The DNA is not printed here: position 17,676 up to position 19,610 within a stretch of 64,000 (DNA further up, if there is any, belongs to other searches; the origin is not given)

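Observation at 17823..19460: GT2 glycosyltransferase fused to a serine-acetyltransferase-like hexapeptide domain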

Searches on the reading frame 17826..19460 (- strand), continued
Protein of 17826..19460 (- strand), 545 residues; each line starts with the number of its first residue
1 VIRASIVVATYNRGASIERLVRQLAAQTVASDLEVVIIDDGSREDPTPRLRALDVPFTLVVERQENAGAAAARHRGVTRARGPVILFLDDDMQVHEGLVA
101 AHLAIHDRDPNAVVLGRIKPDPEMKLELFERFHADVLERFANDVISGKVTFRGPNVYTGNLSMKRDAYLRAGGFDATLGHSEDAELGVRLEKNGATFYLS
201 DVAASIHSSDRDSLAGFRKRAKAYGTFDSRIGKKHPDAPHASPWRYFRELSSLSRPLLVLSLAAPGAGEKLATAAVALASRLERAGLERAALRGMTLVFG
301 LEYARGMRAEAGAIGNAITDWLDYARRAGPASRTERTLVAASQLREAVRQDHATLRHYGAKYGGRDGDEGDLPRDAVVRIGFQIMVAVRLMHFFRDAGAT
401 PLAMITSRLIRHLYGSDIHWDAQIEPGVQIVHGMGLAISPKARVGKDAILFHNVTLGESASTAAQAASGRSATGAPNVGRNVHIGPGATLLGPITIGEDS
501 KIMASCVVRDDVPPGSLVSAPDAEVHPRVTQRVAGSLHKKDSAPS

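Call 7: find_homologous_proteins(query=window:17826-19460:-, max_evalue=0.00001)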
Query window:17826-19460:- (545 aa): 574 proteins with E <= 0.00001 among 8000 candidates; the best 120 are listed.
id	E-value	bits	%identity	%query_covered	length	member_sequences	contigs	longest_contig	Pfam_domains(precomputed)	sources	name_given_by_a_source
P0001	0.0e+0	1196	100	100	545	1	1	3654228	PF10111.15,PF13641.13,PF00132.31,PF00535.33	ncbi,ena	-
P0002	0.0e+0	1035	87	100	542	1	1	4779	PF13632.13,PF10111.15,PF13641.13,PF00132.31,PF00535.33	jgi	jgi:serine acetyltransferase/GT2 family glycosyltransferase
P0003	8.0e-283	957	82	100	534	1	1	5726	PF13632.13,PF10111.15,PF13641.13,PF00132.31,PF00535.33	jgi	jgi:serine acetyltransferase/GT2 family glycosyltransferase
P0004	1.4e-281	953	80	100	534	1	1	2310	PF13632.13,PF10111.15,PF13641.13,PF00132.31,PF00535.33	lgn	-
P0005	8.2e-274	927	80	98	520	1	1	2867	PF13632.13,PF10111.15,PF13641.13,PF00132.31,PF00535.33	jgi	jgi:serine acetyltransferase/GT2 family glycosyltransferase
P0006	3.4e-265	898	77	98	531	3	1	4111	PF13632.13,PF10111.15,PF13641.13,PF00132.31,PF00535.33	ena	-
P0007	5.1e-263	891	76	98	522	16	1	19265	PF13632.13,PF10111.15,PF13641.13,PF00132.31,PF00535.33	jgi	jgi:serine acetyltransferase/GT2 family glycosyltransferase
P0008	4.1e-242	822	72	98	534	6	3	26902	PF13632.13,PF10111.15,PF13641.13,PF00132.31,PF00535.33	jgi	jgi:serine acetyltransferase/GT2 family glycosyltransferase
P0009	1.0e-230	785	70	97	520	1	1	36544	PF13632.13,PF10111.15,PF13641.13,PF00132.31,PF00535.33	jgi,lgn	jgi:serine acetyltransferase/GT2 family glycosyltransferase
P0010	2.7e-225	767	68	97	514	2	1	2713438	PF13632.13,PF10111.15,PF13641.13,PF00132.31,PF00535.33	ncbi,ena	-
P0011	9.4e-225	765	69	97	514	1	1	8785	PF13632.13,PF10111.15,PF13641.13,PF00132.31,PF00535.33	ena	-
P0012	4.1e-220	750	66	97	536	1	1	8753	PF13632.13,PF10111.15,PF13641.13,PF00132.31,PF00535.33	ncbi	-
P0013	9.9e-220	748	68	97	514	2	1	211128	PF13632.13,PF10111.15,PF13641.13,PF00132.31,PF00535.33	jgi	jgi:serine acetyltransferase/glycosyltransferase involved in cell wall biosynthesis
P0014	6.5e-219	746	66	97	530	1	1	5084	PF10111.15,PF13641.13,PF00132.31,PF00535.33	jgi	jgi:serine acetyltransferase/GT2 family glycosyltransferase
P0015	4.1e-218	743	66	97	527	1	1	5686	PF13632.13,PF10111.15,PF13506.14,PF13641.13,PF00132.31,PF00535.33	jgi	jgi:serine acetyltransferase/GT2 family glycosyltransferase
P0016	1.4e-216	738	64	97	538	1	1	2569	PF13632.13,PF10111.15,PF13641.13,PF00535.33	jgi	jgi:serine acetyltransferase/GT2 family glycosyltransferase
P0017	1.4e-214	731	67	97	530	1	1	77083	PF13632.13,PF10111.15,PF13506.14,PF13641.13,PF00132.31,PF00535.33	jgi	jgi:serine acetyltransferase/GT2 family glycosyltransferase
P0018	1.4e-213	728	65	97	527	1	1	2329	PF13632.13,PF10111.15,PF13506.14,PF13641.13,PF00132.31,PF00535.33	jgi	jgi:serine acetyltransferase/GT2 family glycosyltransferase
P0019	2.5e-212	724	65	97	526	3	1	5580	PF13632.13,PF10111.15,PF13641.13,PF00132.31,PF00535.33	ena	-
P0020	9.7e-212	722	63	97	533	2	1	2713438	PF13632.13,PF10111.15,PF13641.13,PF00132.31,PF00535.33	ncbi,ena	-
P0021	3.4e-211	720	63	97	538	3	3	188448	PF13632.13,PF10111.15,PF13641.13,PF00132.31,PF00535.33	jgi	jgi:serine acetyltransferase/GT2 family glycosyltransferase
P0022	3.1e-205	701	65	97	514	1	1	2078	PF13632.13,PF10111.15,PF13641.13,PF00132.31,PF00535.33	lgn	-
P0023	3.9e-188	644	62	97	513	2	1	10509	PF10111.15,PF13641.13,PF00132.31,PF00535.33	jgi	-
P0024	1.2e-176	606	57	98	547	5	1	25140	PF13632.13,PF10111.15,PF13641.13,PF00132.31,PF00535.33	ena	-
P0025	2.8e-175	602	55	97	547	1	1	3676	PF13632.13,PF10111.15,PF13641.13,PF00132.31,PF00535.33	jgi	jgi:serine acetyltransferase/GT2 family glycosyltransferase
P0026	2.6e-174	599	54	99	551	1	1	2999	PF13632.13,PF10111.15,PF13641.13,PF00132.31,PF00535.33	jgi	jgi:serine acetyltransferase/GT2 family glycosyltransferase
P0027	4.1e-172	591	56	97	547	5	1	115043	PF10111.15,PF13641.13,PF00132.31,PF00535.33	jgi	jgi:serine acetyltransferase/GT2 family glycosyltransferase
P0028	2.0e-171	589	53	97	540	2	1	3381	PF13632.13,PF10111.15,PF13641.13,PF00132.31,PF00535.33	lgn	-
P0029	1.0e-170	587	55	98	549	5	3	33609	PF13632.13,PF10111.15,PF13641.13,PF14602.13,PF00132.31,PF00535.33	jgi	jgi:serine acetyltransferase/glycosyltransferase involved in cell wall biosynthesis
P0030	4.9e-169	581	52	97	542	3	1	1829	PF13632.13,PF10111.15,PF13641.13,PF00132.31,PF00535.33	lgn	-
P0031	5.7e-166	571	53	97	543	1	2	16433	PF10111.15,PF13641.13,PF00132.31,PF00535.33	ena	-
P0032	4.1e-164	565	54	98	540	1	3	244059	PF13632.13,PF10111.15,PF13641.13,PF00535.33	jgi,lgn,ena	-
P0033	6.6e-163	561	52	98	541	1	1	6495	PF13632.13,PF10111.15,PF13641.13,PF00132.31,PF00535.33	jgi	jgi:serine acetyltransferase/GT2 family glycosyltransferase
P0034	3.8e-160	552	70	68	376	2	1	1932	PF00132.31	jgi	jgi:serine acetyltransferase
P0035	5.4e-157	542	85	53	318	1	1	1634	PF13632.13,PF10111.15,PF13641.13,PF00535.33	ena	-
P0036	4.0e-156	539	52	97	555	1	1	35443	PF13632.13,PF10111.15,PF13641.13,PF00132.31,PF00535.33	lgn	-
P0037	1.3e-154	534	51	97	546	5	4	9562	PF13632.13,PF10111.15,PF13641.13,PF00132.31,PF00535.33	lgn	-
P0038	2.6e-152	526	50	96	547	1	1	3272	PF13632.13,PF10111.15,PF13641.13,PF00132.31,PF00535.33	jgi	jgi:serine acetyltransferase/GT2 family glycosyltransferase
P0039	7.7e-152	524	50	97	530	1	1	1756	PF13632.13,PF10111.15,PF13641.13,PF00132.31,PF00535.33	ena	-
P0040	1.1e-146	508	52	96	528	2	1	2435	PF13632.13,PF10111.15,PF13506.14,PF13641.13,PF00132.31,PF00535.33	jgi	-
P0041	4.8e-146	505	49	97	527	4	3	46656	PF13632.13,PF10111.15,PF13641.13,PF00132.31,PF00535.33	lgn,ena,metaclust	metaclust:\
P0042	1.0e-144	501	48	97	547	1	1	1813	PF13632.13,PF10111.15,PF13641.13,PF00132.31,PF00535.33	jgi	jgi:serine acetyltransferase/GT2 family glycosyltransferase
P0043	1.2e-144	501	49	98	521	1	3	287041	PF13632.13,PF10111.15,PF13641.13,PF00132.31,PF00535.33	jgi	jgi:serine acetyltransferase/GT2 family glycosyltransferase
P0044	3.9e-144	499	49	96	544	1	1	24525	PF10111.15,PF13641.13,PF00132.31,PF00535.33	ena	-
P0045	1.9e-143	497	48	96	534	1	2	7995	PF10111.15,PF13641.13,PF00535.33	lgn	-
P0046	3.7e-143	496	49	98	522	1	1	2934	PF13632.13,PF10111.15,PF13641.13,PF00132.31,PF00535.33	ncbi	-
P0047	4.0e-143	496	50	97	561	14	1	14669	PF10111.15,PF13506.14,PF13641.13,PF00132.31,PF00535.33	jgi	jgi:serine acetyltransferase/GT2 family glycosyltransferase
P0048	4.1e-143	496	50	97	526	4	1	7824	PF13632.13,PF10111.15,PF13641.13,PF00132.31,PF00535.33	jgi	jgi:serine acetyltransferase/GT2 family glycosyltransferase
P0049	1.6e-142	494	48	99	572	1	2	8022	PF13632.13,PF10111.15,PF13506.14,PF13641.13,PF00535.33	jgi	jgi:serine acetyltransferase/glycosyltransferase involved in cell wall biosynthesis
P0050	1.8e-142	494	47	98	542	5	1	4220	PF13632.13,PF10111.15,PF13641.13,PF00132.31,PF00535.33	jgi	jgi:serine acetyltransferase/glycosyltransferase involved in cell wall biosynthesis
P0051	1.9e-142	494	49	97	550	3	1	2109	PF13632.13,PF10111.15,PF13641.13,PF00132.31,PF00535.33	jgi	jgi:serine acetyltransferase/GT2 family glycosyltransferase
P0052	4.6e-142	492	48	97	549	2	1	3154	PF10111.15,PF13641.13,PF00132.31,PF00535.33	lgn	-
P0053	3.4e-141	489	48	97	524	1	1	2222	PF13632.13,PF10111.15,PF13641.13,PF00132.31,PF00535.33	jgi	jgi:serine acetyltransferase/GT2 family glycosyltransferase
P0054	3.8e-141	489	49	96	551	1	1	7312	PF10111.15,PF13641.13,PF00132.31,PF00535.33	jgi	jgi:serine acetyltransferase/glycosyltransferase involved in cell wall biosynthesis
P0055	4.2e-141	489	49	93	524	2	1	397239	PF10111.15,PF13641.13,PF00132.31,PF00535.33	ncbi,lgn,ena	ncbi:MAG: exopolysaccharide biosynthesis glycosyltransferase EpsD [Myxococcaceae bacterium]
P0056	6.1e-141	489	46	100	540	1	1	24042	PF13632.13,PF10111.15,PF13641.13,PF00132.31,PF00535.33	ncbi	ncbi:MAG: hypothetical protein NVSMB23_07850 [Myxococcales bacterium]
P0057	6.2e-141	489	48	96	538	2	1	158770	PF10111.15,PF13641.13,PF00132.31,PF00535.33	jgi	jgi:serine acetyltransferase/GT2 family glycosyltransferase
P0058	6.6e-141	488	48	96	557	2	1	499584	PF10111.15,PF13641.13,PF00132.31,PF00535.33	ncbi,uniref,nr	ncbi:glycosyltransferase [Aggregicoccus sp. 17bor-14]|uniref:exopolysaccharide biosynthesis glycosyl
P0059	8.1e-141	488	48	98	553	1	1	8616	PF13632.13,PF10111.15,PF13641.13,PF00132.31,PF00535.33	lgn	-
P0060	1.2e-140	488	48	95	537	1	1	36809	PF13632.13,PF10111.15,PF13641.13,PF00132.31,PF00535.33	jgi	jgi:serine acetyltransferase/GT2 family glycosyltransferase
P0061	1.6e-140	487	48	95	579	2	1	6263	PF13632.13,PF10111.15,PF13506.14,PF13641.13,PF00132.31,PF00535.33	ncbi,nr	ncbi:MAG TPA: exopolysaccharide biosynthesis glycosyltransferase EpsD [Myxococcales bacterium]|nr:ex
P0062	2.2e-140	487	48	97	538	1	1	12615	PF13632.13,PF10111.15,PF13641.13,PF00535.33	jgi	jgi:serine acetyltransferase/glycosyltransferase involved in cell wall biosynthesis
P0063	2.3e-140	487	47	97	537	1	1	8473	PF10111.15,PF13641.13,PF00132.31,PF00535.33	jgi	jgi:serine acetyltransferase/GT2 family glycosyltransferase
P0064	3.2e-140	486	48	97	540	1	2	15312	PF13632.13,PF10111.15,PF13506.14,PF13641.13,PF00132.31,PF00535.33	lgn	-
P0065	3.5e-140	486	47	97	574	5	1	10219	PF13632.13,PF10111.15,PF13506.14,PF13641.13,PF00132.31,PF00535.33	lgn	-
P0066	4.1e-140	486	48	97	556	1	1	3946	PF10111.15,PF13641.13,PF00535.33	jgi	jgi:serine acetyltransferase/GT2 family glycosyltransferase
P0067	6.7e-140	485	49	95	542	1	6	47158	PF10111.15,PF13641.13,PF00132.31,PF00535.33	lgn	-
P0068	7.9e-140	485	48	98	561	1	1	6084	PF13632.13,PF10111.15,PF13506.14,PF13641.13,PF00132.31,PF00535.33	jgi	jgi:serine acetyltransferase/GT2 family glycosyltransferase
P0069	1.8e-139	484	47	97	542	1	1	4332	PF13632.13,PF10111.15,PF13641.13,PF00132.31,PF00535.33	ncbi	-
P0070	6.4e-139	482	45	100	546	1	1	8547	PF13632.13,PF10111.15,PF13641.13,PF00132.31,PF00535.33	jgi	jgi:serine acetyltransferase/GT2 family glycosyltransferase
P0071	6.6e-139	482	47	98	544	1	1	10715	PF13632.13,PF10111.15,PF13641.13,PF00132.31,PF00535.33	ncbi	ncbi:MAG: hypothetical protein NVSMB23_21440 [Myxococcales bacterium]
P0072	6.8e-139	482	47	97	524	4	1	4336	PF10111.15,PF13641.13,PF00132.31,PF00535.33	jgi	jgi:serine acetyltransferase/GT2 family glycosyltransferase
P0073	8.8e-139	481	49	97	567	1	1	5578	PF10111.15,PF13641.13,PF00132.31,PF00535.33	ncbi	-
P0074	1.3e-138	481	48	95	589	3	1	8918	PF13632.13,PF10111.15,PF13506.14,PF13641.13,PF00132.31,PF00535.33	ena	-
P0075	1.4e-138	481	48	97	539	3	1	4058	PF10111.15,PF13641.13,PF00132.31,PF00535.33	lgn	-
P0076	1.5e-138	481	48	97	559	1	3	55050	PF13632.13,PF10111.15,PF13641.13,PF00132.31,PF00535.33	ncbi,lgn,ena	-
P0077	1.6e-138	481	48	96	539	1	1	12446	PF10111.15,PF13641.13,PF00132.31,PF00535.33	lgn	-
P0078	2.6e-138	480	48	95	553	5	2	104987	PF10111.15,PF13641.13,PF00132.31,PF00535.33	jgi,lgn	jgi:serine acetyltransferase/GT2 family glycosyltransferase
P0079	3.0e-138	480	47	97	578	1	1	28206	PF13632.13,PF10111.15,PF13506.14,PF13641.13,PF00132.31,PF00535.33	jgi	-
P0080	4.1e-138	479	47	96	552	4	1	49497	PF10111.15,PF13641.13,PF00535.33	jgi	jgi:glycosyltransferase involved in cell wall biosynthesis/serine acetyltransferase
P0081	4.5e-138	479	47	97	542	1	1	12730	PF13632.13,PF10111.15,PF13641.13,PF00132.31,PF00535.33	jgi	jgi:serine acetyltransferase/GT2 family glycosyltransferase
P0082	7.9e-138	478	47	97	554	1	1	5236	PF13632.13,PF10111.15,PF13506.14,PF13641.13,PF00132.31,PF00535.33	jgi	jgi:serine acetyltransferase/GT2 family glycosyltransferase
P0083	1.1e-137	478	47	97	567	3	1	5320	PF10111.15,PF13641.13,PF00132.31,PF00535.33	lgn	-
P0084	1.7e-137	477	47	97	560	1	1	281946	PF10111.15,PF13641.13,PF00132.31,PF00535.33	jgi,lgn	jgi:serine acetyltransferase/GT2 family glycosyltransferase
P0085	2.6e-137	477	47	97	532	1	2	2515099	PF10111.15,PF13641.13,PF00535.33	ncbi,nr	ncbi:MAG: glycosyltransferase [Labilithrix sp.]|nr:glycosyltransferase [Labilithrix sp.] MCW5812161.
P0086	2.9e-137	476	47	97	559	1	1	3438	PF10111.15,PF13641.13,PF00132.31,PF00535.33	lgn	-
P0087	3.5e-137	476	47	97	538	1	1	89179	PF10111.15,PF13641.13,PF00535.33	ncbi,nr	ncbi:MAG: glycosyltransferase [Labilithrix sp.]|nr:glycosyltransferase [Labilithrix sp.]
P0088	4.9e-137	476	48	97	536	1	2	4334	PF13632.13,PF10111.15,PF13506.14,PF13641.13,PF00132.31,PF00535.33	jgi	jgi:serine acetyltransferase/GT2 family glycosyltransferase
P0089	8.8e-137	475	47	97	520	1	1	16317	PF13632.13,PF10111.15,PF13641.13,PF00132.31,PF00535.33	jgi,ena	-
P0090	9.3e-137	475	46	97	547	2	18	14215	PF13632.13,PF10111.15,PF13641.13,PF00535.33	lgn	-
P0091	9.3e-137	475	47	97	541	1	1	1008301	PF13632.13,PF10111.15,PF13641.13,PF00132.31,PF00535.33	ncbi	ncbi:MAG: glycosyltransferase [Myxococcales bacterium]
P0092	1.0e-136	475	47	96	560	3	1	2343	PF13632.13,PF10111.15,PF13641.13,PF00535.33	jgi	jgi:serine acetyltransferase/GT2 family glycosyltransferase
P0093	1.3e-136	474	47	97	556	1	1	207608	PF13632.13,PF10111.15,PF13641.13,PF00535.33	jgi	jgi:serine acetyltransferase/GT2 family glycosyltransferase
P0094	1.4e-136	474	47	96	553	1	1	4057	PF10111.15,PF13641.13,PF00535.33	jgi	jgi:serine acetyltransferase/GT2 family glycosyltransferase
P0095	1.4e-136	474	47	97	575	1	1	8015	PF13632.13,PF10111.15,PF13641.13,PF00132.31,PF00535.33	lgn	-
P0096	3.1e-136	473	46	97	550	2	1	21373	PF13632.13,PF10111.15,PF13641.13,PF00132.31,PF00535.33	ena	-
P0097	3.3e-136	473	48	96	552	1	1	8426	PF13506.14,PF13641.13,PF00132.31,PF00535.33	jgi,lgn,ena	-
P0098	3.5e-136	473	46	97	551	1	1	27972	PF13632.13,PF10111.15,PF13641.13,PF00535.33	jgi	jgi:serine acetyltransferase/glycosyltransferase involved in cell wall biosynthesis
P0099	4.0e-136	473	45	96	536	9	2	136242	PF10111.15,PF13641.13,PF00535.33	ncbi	-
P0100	4.4e-136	473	46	97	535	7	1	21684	PF13632.13,PF10111.15,PF13641.13,PF00132.31,PF00535.33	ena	-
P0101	5.0e-136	472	46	97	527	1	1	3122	PF13632.13,PF10111.15,PF13641.13,PF00132.31,PF00535.33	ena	-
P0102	5.2e-136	472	47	95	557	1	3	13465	PF10111.15,PF13641.13,PF00132.31,PF00535.33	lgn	-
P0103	5.7e-136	472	47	96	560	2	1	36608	PF13632.13,PF10111.15,PF13641.13,PF00132.31,PF00535.33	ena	-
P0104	6.1e-136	472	46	96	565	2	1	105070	PF13632.13,PF10111.15,PF13641.13,PF00132.31,PF00535.33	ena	-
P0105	6.3e-136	472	47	97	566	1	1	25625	PF10111.15,PF13641.13,PF00132.31,PF00535.33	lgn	-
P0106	7.6e-136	472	47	96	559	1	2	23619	PF13632.13,PF10111.15,PF13641.13,PF00132.31,PF00535.33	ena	-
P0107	8.1e-136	472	46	97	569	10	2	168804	PF10111.15,PF13641.13,PF00132.31,PF00535.33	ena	-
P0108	8.4e-136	472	46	97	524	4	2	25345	PF13632.13,PF10111.15,PF13641.13,PF00132.31,PF00535.33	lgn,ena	-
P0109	8.9e-136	472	48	95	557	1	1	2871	PF10111.15,PF13641.13,PF00132.31,PF00535.33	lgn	-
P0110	1.9e-135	470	45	97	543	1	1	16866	PF13632.13,PF10111.15,PF13506.14,PF13641.13,PF00132.31,PF00535.33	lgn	-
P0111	2.1e-135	470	45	97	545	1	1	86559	PF13632.13,PF10111.15,PF13506.14,PF13641.13,PF00132.31,PF00535.33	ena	-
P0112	2.6e-135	470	47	97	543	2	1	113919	PF10111.15,PF13641.13,PF00535.33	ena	-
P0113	2.7e-135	470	47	97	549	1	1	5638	PF13632.13,PF10111.15,PF13641.13,PF00535.33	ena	-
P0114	2.9e-135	470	46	97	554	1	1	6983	PF13632.13,PF10111.15,PF13641.13,PF00535.33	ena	-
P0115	2.9e-135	470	47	96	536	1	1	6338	PF10111.15,PF13641.13,PF00132.31,PF00535.33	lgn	-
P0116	3.4e-135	470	46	97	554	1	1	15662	PF13632.13,PF10111.15,PF13641.13,PF00535.33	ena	-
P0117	3.6e-135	469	46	97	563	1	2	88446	PF13632.13,PF10111.15,PF13641.13,PF00132.31,PF00535.33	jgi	jgi:serine acetyltransferase/glycosyltransferase involved in cell wall biosynthesis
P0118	4.3e-135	469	48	95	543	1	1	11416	PF13632.13,PF10111.15,PF13641.13,PF00132.31,PF00535.33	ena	-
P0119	5.1e-135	469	47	96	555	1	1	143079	PF10111.15,PF13641.13,PF00132.31,PF00535.33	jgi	-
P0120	5.3e-135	469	47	96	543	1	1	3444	PF13632.13,PF10111.15,PF13641.13,PF00132.31,PF00535.33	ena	-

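Call 11: find_encoding_contigs(protein=P0001, flank=3000, max_places=3)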
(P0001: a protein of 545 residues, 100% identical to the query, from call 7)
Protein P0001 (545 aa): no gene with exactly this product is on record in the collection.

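Call 15: find_related_loci(query=A1, collection=genome_contigs, flank=6000)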
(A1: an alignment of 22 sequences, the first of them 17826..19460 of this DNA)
Query A1 (545 aa) in genome_contigs; peptide patterns used: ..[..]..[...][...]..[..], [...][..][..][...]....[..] (x = any residue, [..] = any of these).
255 stretches matched a pattern; 142 encode a relative of the query (tblastn E <= 1e-3); the best 80 are kept; 80 distinct loci.
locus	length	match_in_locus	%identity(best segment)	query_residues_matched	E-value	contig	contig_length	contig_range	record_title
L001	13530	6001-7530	68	3-530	0e+0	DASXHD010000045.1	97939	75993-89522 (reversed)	MAG TPA_asm: Polyangiaceae bacterium isolate SMAG_U5184 k141_35010, whole genome shotgun sequence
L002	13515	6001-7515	68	3-525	0e+0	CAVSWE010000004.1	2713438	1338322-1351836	MAG: uncultured delta proteobacterium isolate MFD05705.bin.2.131 genome assembly, contig: contig_27161, whole genome sho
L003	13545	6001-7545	65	3-530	0e+0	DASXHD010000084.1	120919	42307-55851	MAG TPA_asm: Polyangiaceae bacterium isolate SMAG_U5184 k141_3352446, whole genome shotgun sequence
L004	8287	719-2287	66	3-532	0e+0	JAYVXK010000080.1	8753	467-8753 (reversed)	MAG: Myxococcales bacterium isolate GL85_DN_concoct_3 GL85_DN_concoct_3_79, whole genome shotgun sequence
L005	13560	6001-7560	63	8-533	0e+0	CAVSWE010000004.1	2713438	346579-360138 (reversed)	MAG: uncultured delta proteobacterium isolate MFD05705.bin.2.131 genome assembly, contig: contig_27161, whole genome sho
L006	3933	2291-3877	51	2-534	4e-152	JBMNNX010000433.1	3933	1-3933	MAG: Myxococcales bacterium isolate SBF912SR1HQ0023 scaffold_78565_c1, whole genome shotgun sequence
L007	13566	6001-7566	47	2-528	7e-146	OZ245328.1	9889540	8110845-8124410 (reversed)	MAG: Polyangiaceae bacterium isolate ef4d6364-0f41-4c80-b183-af888e385f1b genome assembly, chromosome: 1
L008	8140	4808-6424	46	1-537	4e-145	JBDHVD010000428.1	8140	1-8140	MAG: Labilithrix sp. isolate AS-MESO-3CA.217 NODE_37420_length_8140_cov_4.376039, whole genome shotgun sequence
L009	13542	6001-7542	49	2-528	5e-144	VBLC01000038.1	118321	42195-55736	MAG: Deltaproteobacteria bacterium isolate DP_25 14_0927_12_20cm_scaffold_46, whole genome shotgun sequence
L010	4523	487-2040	48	5-528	1e-145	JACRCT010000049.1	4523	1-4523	MAG: Deltaproteobacteria bacterium isolate NC_groundwater_1653_Pr3_B-0.1um_69_9 SR-2_scaffold_141_227416, whole genome s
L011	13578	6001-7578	51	3-532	3e-145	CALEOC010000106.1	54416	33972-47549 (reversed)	MAG TPA_asm: uncultured Myxococcales bacterium isolate SRR1561992_bin.48_CONCOCT_v1.1_MAG genome assembly, contig: ERZ72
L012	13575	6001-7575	47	2-528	2e-140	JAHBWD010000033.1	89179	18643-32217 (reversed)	MAG: Labilithrix sp. isolate ACE_MYX8 MYX8_33, whole genome shotgun sequence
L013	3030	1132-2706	46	2-528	7e-147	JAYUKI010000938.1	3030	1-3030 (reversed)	MAG: Myxococcales bacterium isolate GFS_9240 GFS_9240_937, whole genome shotgun sequence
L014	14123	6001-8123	45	4-528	6e-140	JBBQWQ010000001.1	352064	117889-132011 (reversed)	MAG: Polyangiales bacterium isolate Co_metawrap_2065 Cmw_2065_k141_24119243_length_352064_cov_19.0000, whole genome shot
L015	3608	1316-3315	45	4-528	1e-144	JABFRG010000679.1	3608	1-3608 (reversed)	MAG: Polyangiaceae bacterium isolate P-RSF-IL-17 seq_10829, whole genome shotgun sequence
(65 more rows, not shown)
